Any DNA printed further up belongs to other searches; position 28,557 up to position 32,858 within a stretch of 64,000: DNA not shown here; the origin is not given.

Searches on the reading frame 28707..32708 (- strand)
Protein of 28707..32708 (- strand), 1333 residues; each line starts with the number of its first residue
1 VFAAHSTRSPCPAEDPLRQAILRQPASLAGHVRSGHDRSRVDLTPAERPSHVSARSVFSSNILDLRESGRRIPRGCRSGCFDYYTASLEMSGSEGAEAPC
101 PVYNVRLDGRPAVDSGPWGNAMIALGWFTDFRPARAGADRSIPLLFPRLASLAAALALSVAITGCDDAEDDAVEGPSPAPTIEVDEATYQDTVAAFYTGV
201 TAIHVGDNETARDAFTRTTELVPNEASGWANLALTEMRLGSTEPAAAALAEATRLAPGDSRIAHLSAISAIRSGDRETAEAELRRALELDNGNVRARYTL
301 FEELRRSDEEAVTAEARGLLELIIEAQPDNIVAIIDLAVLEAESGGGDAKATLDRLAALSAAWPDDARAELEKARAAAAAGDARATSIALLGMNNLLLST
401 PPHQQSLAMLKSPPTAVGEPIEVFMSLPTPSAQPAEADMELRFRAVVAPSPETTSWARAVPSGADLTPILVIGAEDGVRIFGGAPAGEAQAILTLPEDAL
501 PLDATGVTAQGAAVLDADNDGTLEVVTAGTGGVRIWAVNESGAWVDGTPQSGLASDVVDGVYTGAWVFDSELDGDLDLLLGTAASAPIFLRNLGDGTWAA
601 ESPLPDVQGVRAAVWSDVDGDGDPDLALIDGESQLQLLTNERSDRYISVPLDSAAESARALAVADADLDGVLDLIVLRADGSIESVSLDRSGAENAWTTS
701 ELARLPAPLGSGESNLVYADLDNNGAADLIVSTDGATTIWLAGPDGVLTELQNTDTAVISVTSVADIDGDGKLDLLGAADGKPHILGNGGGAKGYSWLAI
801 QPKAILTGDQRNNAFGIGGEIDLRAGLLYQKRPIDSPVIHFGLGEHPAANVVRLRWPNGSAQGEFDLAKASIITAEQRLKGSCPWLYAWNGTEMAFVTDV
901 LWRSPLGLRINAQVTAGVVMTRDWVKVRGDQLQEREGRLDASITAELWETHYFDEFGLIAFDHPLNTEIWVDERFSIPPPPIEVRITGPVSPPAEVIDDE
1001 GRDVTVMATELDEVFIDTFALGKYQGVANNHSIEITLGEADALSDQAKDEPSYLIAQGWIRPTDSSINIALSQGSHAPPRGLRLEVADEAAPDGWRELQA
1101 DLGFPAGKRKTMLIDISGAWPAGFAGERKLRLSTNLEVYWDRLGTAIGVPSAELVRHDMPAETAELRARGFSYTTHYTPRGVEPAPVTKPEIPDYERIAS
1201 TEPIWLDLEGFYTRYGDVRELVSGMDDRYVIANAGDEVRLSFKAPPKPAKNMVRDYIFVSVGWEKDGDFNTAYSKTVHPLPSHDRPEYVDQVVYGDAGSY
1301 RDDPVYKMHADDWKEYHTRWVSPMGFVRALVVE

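Call 63: search_protein_families(library=pfam, proteins=[window:28707-32708:-], max_evalue=0.00001)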
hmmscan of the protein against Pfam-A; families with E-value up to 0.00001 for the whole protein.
window:28707-32708:- (1333 aa): 6 families
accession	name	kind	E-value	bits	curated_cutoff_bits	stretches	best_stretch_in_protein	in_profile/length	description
PF13517.12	FG-GAP_3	-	3.4e-21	76.1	26.9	3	617-676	1-61/61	FG-GAP-like repeat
PF23914.1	TPR_CcmH_CycH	-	3.9e-10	40.2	42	0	272-345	62-135/158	Cytochrome c-type biogenesis protein H TPR domain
PF14559.12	TPR_19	-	1.5e-07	32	25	0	206-267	5-66/68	Tetratricopeptide repeat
PF07719.23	TPR_2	-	3.7e-07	30.2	27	0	227-259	2-34/34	Tetratricopeptide repeat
PF01839.29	FG-GAP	-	4.3e-06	26.9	22.1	0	762-794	5-32/37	FG-GAP repeat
PF13432.12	TPR_16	-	6.5e-06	26.9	32.7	0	206-259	11-64/65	Tetratricopeptide repeat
